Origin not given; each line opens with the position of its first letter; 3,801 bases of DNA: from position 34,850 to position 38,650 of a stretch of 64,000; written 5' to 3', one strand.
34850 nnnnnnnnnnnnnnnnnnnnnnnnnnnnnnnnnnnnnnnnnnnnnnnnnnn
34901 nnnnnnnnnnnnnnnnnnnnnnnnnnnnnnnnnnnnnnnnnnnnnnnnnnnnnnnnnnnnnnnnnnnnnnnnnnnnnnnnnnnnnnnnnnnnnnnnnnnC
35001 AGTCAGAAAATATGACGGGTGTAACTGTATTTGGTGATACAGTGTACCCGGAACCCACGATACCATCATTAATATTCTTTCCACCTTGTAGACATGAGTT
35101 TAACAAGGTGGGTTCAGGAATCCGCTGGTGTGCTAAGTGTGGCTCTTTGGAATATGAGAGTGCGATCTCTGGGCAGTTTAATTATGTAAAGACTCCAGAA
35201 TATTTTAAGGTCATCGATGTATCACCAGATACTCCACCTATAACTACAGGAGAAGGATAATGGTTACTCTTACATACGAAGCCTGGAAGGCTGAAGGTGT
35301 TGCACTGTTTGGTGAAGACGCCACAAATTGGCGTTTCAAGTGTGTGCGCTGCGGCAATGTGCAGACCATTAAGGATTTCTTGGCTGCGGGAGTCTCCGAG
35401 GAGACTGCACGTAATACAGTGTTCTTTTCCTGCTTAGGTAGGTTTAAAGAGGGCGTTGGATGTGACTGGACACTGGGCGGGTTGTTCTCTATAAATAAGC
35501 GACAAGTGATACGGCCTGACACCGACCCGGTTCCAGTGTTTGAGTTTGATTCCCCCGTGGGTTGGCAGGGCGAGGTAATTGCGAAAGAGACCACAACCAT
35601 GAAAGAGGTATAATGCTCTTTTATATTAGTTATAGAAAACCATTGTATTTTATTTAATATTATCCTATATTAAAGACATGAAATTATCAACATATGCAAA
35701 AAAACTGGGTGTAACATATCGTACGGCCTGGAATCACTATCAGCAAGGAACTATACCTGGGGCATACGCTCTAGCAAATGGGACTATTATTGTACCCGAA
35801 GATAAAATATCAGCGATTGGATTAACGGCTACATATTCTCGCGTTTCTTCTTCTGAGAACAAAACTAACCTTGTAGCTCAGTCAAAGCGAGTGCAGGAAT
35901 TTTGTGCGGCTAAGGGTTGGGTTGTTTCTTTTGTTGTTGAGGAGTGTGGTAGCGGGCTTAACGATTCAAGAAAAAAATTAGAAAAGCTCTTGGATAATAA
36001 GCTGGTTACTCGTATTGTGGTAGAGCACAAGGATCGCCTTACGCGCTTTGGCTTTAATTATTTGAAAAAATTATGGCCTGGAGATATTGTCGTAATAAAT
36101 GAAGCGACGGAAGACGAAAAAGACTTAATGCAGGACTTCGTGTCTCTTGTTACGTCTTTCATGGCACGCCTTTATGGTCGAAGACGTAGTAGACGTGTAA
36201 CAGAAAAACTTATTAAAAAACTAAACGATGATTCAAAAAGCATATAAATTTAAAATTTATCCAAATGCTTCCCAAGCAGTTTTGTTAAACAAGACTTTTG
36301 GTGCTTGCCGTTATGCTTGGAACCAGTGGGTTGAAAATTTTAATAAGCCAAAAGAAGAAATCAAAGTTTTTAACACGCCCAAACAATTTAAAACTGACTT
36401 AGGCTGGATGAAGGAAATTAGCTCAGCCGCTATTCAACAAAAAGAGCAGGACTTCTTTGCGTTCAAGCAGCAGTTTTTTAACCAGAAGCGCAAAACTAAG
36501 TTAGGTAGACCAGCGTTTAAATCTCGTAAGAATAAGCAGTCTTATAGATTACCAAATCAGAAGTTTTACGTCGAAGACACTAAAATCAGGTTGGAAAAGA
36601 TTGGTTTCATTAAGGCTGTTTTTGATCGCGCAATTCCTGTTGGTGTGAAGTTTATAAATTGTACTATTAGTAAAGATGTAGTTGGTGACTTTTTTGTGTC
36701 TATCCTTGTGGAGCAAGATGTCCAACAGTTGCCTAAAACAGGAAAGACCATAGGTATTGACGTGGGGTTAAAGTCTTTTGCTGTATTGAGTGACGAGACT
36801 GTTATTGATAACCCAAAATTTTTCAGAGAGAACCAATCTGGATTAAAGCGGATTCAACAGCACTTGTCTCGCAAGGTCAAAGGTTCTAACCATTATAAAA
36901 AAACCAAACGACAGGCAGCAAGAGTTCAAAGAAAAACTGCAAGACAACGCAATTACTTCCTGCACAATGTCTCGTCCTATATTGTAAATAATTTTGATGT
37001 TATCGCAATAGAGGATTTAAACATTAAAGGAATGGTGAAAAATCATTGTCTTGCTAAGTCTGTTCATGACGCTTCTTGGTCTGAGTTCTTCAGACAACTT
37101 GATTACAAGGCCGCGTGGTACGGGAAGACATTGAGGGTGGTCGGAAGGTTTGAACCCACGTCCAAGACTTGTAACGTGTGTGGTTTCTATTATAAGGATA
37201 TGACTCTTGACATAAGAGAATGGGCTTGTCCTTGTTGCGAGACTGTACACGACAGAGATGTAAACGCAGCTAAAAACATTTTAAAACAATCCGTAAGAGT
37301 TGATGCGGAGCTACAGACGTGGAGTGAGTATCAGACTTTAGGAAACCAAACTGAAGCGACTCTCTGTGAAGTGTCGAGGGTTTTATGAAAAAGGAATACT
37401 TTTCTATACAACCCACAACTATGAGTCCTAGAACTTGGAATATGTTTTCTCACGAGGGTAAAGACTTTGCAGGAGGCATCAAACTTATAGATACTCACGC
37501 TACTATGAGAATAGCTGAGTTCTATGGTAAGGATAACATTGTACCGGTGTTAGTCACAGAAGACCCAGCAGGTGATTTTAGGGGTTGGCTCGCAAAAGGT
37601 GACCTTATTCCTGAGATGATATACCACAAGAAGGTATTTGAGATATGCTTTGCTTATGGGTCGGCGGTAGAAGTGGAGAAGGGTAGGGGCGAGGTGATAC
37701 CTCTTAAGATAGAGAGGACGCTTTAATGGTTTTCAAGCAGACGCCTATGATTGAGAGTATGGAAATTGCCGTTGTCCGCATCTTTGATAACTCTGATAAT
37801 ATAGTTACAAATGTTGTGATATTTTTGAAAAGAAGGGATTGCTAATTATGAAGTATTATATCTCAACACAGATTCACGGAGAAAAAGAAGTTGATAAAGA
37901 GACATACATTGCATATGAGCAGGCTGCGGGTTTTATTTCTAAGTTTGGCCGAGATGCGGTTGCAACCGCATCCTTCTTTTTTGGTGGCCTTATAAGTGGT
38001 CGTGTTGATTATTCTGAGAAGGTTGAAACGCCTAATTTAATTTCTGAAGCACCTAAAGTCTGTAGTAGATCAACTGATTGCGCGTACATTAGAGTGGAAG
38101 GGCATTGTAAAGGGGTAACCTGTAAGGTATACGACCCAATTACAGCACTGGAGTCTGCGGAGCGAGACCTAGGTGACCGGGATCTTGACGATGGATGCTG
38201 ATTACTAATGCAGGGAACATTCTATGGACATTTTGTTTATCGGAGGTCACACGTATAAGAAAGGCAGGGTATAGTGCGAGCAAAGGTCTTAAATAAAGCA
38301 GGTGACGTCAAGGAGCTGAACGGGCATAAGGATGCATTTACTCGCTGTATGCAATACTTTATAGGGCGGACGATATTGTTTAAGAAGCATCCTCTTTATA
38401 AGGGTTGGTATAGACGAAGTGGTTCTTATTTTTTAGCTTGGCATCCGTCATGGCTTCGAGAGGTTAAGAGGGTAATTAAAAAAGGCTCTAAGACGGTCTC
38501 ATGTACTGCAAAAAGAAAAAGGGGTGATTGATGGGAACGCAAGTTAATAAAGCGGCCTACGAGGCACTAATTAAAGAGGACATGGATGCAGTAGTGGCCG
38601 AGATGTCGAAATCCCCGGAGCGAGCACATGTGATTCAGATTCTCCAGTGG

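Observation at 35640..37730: IS607-family element (serine-recombinase TnpA + TnpB) inserted in the phage genome, with possible omega-RNA and a coupled third ORF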

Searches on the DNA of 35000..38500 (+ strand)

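Call 5: search_rna_families(source=window, start=35000, end=38500, threshold=evalue, max_evalue=1, show_alignments=3)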
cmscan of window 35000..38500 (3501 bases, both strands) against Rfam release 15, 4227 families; matches with E-value up to 1: 0.
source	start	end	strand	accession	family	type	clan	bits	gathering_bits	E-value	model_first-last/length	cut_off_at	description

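Call 51: build_rna_model(alignment_id=A3, structure=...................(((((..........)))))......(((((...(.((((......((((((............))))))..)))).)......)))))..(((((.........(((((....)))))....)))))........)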
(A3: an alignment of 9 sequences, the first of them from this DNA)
Model R1 built from alignment A3 (9 sequences, 155 columns); structure: as given.
model positions 152; base pairs 31; branch points 2; effective number of sequences 1.5; information 0.59 bits per position. Calibrated on 0.2 Mb of random sequence (short: E-values are rough).
structure used (alignment columns):
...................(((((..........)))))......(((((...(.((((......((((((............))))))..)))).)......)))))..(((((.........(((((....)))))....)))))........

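Call 54: search_with_rna_model(model_id=R1, source=window, max_evalue=10, filters=default, show_alignments=1)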
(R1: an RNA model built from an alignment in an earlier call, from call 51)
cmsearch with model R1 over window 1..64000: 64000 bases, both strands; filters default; matches with E-value up to 10: 2.
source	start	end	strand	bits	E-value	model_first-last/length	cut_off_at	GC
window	37271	37422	+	154.4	4.9e-34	1-152/152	no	0.38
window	19923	20052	+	12.7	0.75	1-152/152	no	0.36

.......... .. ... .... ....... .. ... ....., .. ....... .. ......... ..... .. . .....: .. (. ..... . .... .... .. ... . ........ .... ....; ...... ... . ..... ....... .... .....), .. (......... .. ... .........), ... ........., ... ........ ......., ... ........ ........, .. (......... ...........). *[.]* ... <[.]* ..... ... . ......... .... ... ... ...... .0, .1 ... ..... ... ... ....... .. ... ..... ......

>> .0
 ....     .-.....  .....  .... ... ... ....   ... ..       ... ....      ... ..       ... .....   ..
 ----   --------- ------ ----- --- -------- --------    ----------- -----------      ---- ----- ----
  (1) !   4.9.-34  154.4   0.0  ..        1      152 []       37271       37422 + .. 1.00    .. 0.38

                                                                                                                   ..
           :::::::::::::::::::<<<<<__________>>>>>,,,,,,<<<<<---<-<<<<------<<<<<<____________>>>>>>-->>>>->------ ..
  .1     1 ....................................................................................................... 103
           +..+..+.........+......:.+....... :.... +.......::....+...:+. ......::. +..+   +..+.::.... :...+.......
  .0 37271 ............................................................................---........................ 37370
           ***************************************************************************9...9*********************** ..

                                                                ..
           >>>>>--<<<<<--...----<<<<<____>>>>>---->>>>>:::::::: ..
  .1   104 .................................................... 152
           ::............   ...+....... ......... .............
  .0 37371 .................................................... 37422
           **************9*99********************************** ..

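Call 55: search_with_rna_model(model_id=R1, sources=[L001, L002, L003, L004, L005, L006, L007, L008, L009, L010, L011, L012, L013, L014, L015, L016, L017, L018, L019, L020, L021, L022, L023, L024, L027, L028, L030, L031, L033, L034, L035, L036, L037, L040, L042, L043, L044], max_evalue=0.01)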
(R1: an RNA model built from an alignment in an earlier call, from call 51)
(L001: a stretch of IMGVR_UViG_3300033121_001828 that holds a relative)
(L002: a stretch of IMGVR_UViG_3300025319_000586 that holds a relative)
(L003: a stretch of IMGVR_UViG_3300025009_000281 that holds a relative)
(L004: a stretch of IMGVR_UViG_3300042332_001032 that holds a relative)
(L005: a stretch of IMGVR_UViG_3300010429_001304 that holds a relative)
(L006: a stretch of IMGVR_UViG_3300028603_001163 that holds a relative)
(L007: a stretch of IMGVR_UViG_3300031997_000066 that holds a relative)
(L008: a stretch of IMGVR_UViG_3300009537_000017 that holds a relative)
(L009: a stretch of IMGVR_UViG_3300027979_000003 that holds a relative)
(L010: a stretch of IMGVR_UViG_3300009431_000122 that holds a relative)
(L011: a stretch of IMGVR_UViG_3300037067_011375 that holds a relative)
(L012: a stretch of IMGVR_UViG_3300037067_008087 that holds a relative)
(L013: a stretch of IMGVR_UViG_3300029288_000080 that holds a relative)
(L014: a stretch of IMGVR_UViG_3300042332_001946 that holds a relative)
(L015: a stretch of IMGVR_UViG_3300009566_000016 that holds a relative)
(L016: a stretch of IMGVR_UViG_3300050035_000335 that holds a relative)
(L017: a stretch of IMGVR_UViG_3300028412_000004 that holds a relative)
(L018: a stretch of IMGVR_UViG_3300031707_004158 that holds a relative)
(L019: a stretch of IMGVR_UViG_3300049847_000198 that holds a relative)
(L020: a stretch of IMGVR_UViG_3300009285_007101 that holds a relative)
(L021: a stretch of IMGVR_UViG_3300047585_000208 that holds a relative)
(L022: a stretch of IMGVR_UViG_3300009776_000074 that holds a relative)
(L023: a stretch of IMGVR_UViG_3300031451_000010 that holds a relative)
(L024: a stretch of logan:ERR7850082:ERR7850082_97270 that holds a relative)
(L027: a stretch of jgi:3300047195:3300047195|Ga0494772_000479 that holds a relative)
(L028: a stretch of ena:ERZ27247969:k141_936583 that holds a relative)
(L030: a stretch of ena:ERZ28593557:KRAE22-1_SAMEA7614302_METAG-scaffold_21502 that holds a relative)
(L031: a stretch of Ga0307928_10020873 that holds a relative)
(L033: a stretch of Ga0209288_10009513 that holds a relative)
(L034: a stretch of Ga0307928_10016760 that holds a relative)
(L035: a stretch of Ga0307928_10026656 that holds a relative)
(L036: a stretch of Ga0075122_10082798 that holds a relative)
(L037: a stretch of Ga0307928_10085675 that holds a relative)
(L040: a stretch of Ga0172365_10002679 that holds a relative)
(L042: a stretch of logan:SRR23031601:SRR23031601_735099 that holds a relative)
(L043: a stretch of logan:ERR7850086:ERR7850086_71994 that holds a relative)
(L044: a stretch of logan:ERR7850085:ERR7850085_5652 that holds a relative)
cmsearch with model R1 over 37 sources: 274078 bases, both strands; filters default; matches with E-value up to 0.01: 15.
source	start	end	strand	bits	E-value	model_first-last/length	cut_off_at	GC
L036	5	156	-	161.2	5.1e-35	1-152/152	no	0.35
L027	4038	4187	+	160.8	6.4e-35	1-152/152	no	0.39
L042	1960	2114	+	158.6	2.2e-34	1-152/152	no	0.38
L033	14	164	-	157.1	4.8e-34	1-152/152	no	0.38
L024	5038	5187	+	155.5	1.1e-33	1-152/152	no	0.43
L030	1797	1943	+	153.4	3.5e-33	1-152/152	no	0.41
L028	4038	4189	+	149.5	2.9e-32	1-152/152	no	0.44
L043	4044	4193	+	149.2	3.4e-32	1-152/152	no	0.47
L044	4044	4193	+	149.2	3.4e-32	1-152/152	no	0.47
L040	6346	6496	+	142.1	1.6e-30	1-152/152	no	0.44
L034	2932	3074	+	136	4.3e-29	1-152/152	no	0.39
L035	3759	3898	+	128.7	2.1e-27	1-152/152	no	0.39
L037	1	124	-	115.8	2.3e-24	1-124/152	3'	0.39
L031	1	46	-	33.7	3.9e-05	1-55/152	3'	0.46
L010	5065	5196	+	30.6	0.0002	1-152/152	no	0.37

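Call 85: search_with_rna_model(model_id=R1, source=L047, max_evalue=10, filters=off, show_alignments=1)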
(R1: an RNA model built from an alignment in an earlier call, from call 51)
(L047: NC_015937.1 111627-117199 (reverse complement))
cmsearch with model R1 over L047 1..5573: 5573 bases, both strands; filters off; matches with E-value up to 10: 44.
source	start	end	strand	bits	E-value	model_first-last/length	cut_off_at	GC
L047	1792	1867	+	10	0.27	1-152/152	no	0.33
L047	1218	1278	-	8.8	0.52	1-152/152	no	0.34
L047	4920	5027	-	8.6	0.58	1-152/152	no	0.38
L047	5402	5428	+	8.5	0.61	1-152/152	no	0.26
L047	4033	4119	+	8.2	0.72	1-152/152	no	0.25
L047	1872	1912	+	8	0.8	1-152/152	no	0.22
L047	1123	1158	-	7.7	0.95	1-152/152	no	0.33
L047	4536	4636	+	7.7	0.98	1-152/152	no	0.28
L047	11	36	-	6.9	1.4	1-152/152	no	0.19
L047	2327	2394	+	6.5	1.8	1-152/152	no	0.25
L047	3303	3328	-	6.4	1.9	1-152/152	no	0.27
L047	2692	2734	+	6.3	2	1-152/152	no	0.23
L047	927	965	-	6.3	2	1-152/152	no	0.26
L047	4590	4684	-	6.2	2.2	1-152/152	no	0.26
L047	164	192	+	5.7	2.8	1-152/152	no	0.24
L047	2812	2839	+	5.6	3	1-152/152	no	0.18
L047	2454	2497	-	5.4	3.3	1-152/152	no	0.23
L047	1765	1789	+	5.3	3.4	1-152/152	no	0.36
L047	2621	2652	+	5.3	3.6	1-152/152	no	0.38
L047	1422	1446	+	5.2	3.6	1-152/152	no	0.24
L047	1089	1117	-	5.2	3.7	1-152/152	no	0.21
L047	994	1016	-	5.1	3.8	1-152/152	no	0.17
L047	288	313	-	5.1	3.8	1-152/152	no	0.19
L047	231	287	+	5.1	3.9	1-152/152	no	0.3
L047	2203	2228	+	4.8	4.5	1-152/152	no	0.27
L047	3530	3588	+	4.7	4.9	1-152/152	no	0.29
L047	4346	4372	+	4.6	5.2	1-152/152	no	0.33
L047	826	855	-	4.4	5.5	1-152/152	no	0.27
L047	1653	1737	+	4.3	5.9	1-152/152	no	0.33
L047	2094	2131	+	4.3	6.1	1-152/152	no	0.18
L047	4897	4923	+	4.2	6.4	1-152/152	no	0.19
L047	2966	3000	-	4.1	6.7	1-152/152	no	0.23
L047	5095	5122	-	4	7.1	1-152/152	no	0.32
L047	1148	1179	+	3.9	7.3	1-152/152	no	0.28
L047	3941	3972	+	3.8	8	1-152/152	no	0.25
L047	717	746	-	3.7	8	1-152/152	no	0.2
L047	600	628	-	3.7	8.3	1-152/152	no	0.31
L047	5408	5451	-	3.7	8.4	1-152/152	no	0.27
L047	3339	3365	+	3.6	8.7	1-152/152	no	0.26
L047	4889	4911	-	3.6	8.8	1-152/152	no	0.13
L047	595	626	+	3.4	9.4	1-152/152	no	0.28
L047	194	220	+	3.4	9.6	1-152/152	no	0.33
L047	5186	5263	+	3.4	9.7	1-152/152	no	0.27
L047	2697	2771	-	3.4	9.9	1-152/152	no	0.28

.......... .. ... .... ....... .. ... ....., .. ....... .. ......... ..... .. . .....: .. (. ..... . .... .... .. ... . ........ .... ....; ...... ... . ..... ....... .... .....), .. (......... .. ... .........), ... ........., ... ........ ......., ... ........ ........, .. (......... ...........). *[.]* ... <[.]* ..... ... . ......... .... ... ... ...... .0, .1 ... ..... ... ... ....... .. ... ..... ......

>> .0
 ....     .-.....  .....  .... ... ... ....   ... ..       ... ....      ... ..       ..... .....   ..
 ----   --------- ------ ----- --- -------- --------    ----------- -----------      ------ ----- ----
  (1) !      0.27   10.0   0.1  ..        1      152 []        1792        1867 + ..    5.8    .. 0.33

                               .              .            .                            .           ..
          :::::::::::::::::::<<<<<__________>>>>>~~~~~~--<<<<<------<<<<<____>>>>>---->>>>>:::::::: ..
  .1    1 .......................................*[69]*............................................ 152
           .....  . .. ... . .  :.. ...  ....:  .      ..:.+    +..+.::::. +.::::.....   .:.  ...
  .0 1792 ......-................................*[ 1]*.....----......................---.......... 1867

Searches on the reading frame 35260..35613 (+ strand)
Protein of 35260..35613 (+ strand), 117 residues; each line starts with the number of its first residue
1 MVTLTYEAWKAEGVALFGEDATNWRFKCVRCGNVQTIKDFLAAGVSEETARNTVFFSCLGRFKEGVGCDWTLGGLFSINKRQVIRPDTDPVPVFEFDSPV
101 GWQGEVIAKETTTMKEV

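Call 3: search_protein_families(library=pfam, proteins=[window:35260-35613:+], max_evalue=0.01)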
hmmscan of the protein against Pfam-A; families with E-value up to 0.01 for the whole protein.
window:35260-35613:+ (117 aa): 0 families

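Call 4: search_protein_families(library=ncbifam, proteins=[window:35260-35613:+], max_evalue=0.01)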
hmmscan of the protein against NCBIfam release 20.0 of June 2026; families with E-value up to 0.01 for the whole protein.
window:35260-35613:+ (117 aa): 1 family
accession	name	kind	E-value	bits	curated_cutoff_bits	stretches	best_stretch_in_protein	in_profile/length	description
NF041591.1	CxxC_VVA0879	subfamily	4.9e-29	100.3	37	1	5-96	1-100/101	VVA0879 family protein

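Call 11: search_protein_families(library=phrogs, proteins=[window:35260-35613:+], max_evalue=0.001)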
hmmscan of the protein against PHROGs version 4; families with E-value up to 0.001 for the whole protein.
window:35260-35613:+ (117 aa): 1 family
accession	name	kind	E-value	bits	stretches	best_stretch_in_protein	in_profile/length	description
phrog_32023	-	unknown function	1.5e-14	54.9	1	1-101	4-116/129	-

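Call 50: find_related_loci(query=window:35260-35613:+, collection=viral_contigs, flank=3000)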
Query window:35260-35613:+ (117 aa) in viral_contigs; peptide patterns used: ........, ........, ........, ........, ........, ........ (x = any residue, [..] = any of these).
7 stretches matched a pattern, but none encodes a relative of the query by tblastn (E <= 1e-3).
